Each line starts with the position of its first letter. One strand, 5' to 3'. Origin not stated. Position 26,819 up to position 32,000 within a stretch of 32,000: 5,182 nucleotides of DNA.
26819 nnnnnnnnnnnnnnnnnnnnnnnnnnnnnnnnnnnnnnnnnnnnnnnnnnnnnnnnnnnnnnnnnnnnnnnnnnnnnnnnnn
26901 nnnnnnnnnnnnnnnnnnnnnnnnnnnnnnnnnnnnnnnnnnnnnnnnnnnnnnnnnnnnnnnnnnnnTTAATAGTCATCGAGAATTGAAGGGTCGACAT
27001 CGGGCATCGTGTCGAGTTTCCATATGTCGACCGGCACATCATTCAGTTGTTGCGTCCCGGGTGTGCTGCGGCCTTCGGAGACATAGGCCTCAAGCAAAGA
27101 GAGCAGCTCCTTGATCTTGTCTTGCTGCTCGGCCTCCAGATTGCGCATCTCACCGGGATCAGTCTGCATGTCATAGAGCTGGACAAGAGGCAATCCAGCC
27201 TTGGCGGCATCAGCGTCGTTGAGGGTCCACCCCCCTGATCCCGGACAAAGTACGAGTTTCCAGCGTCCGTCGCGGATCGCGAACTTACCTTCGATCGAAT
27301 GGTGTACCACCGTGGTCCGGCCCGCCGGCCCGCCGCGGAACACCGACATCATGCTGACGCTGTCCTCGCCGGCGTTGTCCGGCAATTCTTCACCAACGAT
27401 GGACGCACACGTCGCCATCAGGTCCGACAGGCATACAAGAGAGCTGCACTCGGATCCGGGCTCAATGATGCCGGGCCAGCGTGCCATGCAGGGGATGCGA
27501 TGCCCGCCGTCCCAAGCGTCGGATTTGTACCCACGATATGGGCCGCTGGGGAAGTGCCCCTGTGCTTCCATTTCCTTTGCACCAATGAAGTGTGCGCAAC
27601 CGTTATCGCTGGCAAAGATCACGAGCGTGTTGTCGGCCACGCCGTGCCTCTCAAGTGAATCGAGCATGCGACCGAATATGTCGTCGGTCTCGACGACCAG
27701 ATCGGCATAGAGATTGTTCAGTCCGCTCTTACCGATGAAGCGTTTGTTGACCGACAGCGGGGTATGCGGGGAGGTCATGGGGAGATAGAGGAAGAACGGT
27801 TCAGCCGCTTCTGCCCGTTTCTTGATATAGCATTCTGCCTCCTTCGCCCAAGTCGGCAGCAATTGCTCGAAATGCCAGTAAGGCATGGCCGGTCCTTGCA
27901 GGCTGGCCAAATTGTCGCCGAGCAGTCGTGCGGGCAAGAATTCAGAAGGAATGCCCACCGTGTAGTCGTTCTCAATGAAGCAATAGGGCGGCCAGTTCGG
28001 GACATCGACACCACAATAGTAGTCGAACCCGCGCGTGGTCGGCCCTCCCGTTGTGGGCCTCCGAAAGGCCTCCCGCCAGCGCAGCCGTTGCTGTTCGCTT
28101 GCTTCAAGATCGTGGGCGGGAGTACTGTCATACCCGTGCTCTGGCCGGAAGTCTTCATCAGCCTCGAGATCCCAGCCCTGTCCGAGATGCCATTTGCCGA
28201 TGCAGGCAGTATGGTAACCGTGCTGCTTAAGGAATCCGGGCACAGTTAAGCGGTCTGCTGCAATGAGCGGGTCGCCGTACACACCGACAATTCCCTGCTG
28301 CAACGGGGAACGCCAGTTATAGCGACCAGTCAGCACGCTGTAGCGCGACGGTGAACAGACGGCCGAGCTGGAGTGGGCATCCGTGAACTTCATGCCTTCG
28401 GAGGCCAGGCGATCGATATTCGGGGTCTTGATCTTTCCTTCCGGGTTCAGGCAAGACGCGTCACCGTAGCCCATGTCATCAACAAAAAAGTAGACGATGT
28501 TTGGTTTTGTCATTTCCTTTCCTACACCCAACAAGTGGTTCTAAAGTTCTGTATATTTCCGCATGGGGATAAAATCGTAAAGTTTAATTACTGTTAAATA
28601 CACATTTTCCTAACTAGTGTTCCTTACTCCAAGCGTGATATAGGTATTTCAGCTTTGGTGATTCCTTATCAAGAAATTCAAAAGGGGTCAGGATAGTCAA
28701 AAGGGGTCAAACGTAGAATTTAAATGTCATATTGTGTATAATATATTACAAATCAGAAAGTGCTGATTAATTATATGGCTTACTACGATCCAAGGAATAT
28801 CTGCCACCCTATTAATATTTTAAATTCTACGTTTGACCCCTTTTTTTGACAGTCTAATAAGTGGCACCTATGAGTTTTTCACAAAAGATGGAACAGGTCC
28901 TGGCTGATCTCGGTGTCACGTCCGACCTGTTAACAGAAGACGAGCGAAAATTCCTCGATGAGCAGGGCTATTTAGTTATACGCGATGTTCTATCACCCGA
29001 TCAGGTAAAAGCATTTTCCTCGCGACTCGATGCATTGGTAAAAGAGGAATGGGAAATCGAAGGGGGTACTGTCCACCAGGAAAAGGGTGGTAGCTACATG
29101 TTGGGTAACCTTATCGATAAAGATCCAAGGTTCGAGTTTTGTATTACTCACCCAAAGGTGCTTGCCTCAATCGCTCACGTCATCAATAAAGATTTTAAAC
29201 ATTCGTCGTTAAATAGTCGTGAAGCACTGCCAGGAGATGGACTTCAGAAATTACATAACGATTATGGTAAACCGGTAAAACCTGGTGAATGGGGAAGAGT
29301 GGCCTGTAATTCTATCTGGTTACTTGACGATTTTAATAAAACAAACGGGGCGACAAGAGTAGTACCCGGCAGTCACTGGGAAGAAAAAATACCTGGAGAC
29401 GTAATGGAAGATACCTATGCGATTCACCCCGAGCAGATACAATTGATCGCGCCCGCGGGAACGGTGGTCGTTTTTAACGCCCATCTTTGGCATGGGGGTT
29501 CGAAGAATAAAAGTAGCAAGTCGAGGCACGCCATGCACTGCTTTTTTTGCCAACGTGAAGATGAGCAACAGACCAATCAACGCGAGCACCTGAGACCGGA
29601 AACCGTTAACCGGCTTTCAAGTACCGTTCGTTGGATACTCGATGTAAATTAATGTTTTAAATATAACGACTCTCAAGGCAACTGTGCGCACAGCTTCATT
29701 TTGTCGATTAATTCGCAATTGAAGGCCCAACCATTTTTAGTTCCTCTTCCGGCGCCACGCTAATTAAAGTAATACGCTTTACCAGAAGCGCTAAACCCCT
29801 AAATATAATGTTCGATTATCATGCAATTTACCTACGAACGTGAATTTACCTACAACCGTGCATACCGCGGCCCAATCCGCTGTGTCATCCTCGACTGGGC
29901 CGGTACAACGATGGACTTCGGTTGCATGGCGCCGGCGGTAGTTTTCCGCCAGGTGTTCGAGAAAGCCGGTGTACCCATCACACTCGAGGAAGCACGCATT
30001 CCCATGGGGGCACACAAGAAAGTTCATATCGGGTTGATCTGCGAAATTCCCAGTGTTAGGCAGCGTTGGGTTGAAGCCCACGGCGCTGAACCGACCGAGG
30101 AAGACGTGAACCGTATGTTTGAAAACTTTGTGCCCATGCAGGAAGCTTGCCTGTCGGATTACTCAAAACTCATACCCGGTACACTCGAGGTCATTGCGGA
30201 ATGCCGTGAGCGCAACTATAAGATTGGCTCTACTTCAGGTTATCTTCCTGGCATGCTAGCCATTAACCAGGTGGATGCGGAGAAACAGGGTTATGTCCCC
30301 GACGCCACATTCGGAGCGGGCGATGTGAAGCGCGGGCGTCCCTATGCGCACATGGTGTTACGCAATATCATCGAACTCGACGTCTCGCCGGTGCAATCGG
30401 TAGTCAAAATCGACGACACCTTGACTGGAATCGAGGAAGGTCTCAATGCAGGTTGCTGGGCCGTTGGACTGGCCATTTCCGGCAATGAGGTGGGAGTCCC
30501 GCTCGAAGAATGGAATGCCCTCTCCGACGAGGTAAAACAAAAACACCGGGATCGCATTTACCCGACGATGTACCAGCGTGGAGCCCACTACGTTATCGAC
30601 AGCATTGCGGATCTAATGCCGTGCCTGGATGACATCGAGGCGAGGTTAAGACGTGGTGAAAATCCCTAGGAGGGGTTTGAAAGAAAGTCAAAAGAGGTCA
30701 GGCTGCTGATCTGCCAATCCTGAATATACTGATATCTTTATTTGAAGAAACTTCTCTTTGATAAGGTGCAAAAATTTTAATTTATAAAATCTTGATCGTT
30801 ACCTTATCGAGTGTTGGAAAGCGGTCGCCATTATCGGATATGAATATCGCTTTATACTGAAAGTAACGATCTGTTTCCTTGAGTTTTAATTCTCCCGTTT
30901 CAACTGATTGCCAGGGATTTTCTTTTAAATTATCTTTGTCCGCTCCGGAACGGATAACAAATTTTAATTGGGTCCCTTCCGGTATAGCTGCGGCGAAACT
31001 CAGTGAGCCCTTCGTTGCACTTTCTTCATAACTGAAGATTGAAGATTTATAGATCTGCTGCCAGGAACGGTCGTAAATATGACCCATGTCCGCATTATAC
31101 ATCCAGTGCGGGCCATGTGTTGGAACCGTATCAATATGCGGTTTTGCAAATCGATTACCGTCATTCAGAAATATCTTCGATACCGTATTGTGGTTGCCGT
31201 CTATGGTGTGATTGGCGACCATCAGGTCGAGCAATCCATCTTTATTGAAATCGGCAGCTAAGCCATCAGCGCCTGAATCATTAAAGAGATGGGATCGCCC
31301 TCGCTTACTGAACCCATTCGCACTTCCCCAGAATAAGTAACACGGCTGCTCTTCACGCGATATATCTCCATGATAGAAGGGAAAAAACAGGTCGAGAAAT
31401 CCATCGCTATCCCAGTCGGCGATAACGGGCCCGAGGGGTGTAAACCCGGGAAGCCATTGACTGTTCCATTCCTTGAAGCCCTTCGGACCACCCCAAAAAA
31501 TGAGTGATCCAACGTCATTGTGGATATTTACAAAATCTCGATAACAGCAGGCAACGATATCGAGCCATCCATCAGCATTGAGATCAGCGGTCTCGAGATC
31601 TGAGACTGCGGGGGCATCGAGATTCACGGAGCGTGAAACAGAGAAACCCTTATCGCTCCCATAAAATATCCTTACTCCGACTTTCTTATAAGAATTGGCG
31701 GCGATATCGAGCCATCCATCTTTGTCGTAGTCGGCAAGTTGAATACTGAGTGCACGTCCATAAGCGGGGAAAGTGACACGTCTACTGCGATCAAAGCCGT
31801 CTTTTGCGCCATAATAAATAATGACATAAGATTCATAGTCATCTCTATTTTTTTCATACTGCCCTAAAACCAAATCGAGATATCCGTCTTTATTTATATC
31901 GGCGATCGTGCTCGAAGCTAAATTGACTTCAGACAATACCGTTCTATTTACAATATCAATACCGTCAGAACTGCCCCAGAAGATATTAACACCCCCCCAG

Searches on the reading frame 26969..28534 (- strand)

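Call 12: search_protein_families(library=pfam, proteins=[window:26969-28534:-])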
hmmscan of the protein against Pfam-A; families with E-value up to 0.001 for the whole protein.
window:26969-28534:- (521 aa): 3 families
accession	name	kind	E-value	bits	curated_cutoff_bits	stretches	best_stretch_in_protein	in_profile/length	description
PF00884.28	Sulfatase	-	3.3e-46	158.4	25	1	11-380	1-299/301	Sulfatase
PF16347.10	SGSH_C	-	2.4e-06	28.2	29.3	1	343-474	14-140/154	N-sulphoglucosamine sulphohydrolase, C-terminal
PF01663.27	Phosphodiest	-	3.4e-06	27.3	23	0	277-316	185-224/342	Type I phosphodiesterase / nucleotide pyrophosphatase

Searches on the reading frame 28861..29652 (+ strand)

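Call 12: search_protein_families(library=pfam, proteins=[window:28861-29652:+])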
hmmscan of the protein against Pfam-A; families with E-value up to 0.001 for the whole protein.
window:28861-29652:+ (263 aa): 1 family
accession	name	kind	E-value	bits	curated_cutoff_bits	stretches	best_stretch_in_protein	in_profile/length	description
PF05721.19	PhyH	-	1.8e-27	97.5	22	1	33-224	2-213/213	Phytanoyl-CoA dioxygenase (PhyH)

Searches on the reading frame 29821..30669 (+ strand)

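Call 12: search_protein_families(library=pfam, proteins=[window:29821-30669:+])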
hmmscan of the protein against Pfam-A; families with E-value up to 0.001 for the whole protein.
window:29821-30669:+ (282 aa): 2 families
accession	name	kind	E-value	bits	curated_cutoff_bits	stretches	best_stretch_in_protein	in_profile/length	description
PF00702.32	Hydrolase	-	3.7e-10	41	26.4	1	19-211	1-191/191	haloacid dehalogenase-like hydrolase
PF13419.12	HAD_2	-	8.1e-05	23.2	23.8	1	91-215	60-176/178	Haloacid dehalogenase-like hydrolase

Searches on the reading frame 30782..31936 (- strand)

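Call 12: search_protein_families(library=pfam, proteins=[window:30782-31936:-])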
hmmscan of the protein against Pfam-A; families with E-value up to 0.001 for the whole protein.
window:30782-31936:- (384 aa): 2 families
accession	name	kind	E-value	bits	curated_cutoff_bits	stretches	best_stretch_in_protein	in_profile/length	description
PF13517.12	FG-GAP_3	-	7.7e-25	87.7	26.9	3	13-79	1-60/61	FG-GAP-like repeat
PF01839.29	FG-GAP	-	4.9e-13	49.1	22.1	0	8-28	4-24/37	FG-GAP repeat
